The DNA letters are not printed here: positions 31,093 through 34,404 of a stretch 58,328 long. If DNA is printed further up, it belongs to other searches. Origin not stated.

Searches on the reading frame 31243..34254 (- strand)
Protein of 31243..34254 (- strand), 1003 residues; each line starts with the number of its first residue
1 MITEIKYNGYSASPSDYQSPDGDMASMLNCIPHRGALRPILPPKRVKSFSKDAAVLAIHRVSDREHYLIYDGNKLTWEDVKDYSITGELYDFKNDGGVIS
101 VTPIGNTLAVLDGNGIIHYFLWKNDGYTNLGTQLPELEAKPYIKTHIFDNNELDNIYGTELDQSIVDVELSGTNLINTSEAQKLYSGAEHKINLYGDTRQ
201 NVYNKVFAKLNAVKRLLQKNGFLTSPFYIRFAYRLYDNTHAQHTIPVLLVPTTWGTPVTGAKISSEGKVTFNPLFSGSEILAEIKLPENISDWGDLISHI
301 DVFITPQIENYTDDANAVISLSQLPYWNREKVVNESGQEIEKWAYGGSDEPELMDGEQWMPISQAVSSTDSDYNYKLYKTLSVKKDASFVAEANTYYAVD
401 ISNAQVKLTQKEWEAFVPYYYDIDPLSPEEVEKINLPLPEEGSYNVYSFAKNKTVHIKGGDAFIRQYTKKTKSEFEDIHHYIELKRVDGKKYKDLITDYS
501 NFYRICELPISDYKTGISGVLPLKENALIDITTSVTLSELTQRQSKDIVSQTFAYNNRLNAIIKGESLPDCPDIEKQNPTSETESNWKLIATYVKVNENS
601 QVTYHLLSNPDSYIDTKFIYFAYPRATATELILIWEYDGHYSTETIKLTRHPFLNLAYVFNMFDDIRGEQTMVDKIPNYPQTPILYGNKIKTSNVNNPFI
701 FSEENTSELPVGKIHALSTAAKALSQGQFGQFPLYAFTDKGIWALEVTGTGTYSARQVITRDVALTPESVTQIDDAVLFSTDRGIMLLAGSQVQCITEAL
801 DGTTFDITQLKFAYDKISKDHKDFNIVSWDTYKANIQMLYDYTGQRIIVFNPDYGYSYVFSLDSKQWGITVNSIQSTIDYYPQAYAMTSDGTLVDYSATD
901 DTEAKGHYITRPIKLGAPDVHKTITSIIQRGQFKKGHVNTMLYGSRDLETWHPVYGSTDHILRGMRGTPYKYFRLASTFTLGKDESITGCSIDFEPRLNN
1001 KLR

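Call 8: search_protein_families(library=phrogs, proteins=[window:31243-34254:-], max_evalue=0.001)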
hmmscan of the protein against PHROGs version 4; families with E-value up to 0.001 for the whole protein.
window:31243-34254:- (1003 aa): 1 family
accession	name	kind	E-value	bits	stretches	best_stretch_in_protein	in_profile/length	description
phrog_32516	-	unknown function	2.6e-165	552.8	2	481-1003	390-968/968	-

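Call 93: search_protein_families(library=pfam, proteins=[window:31243-34254:-], max_evalue=0.01)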
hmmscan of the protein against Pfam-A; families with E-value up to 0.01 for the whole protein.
window:31243-34254:- (1003 aa): 0 families
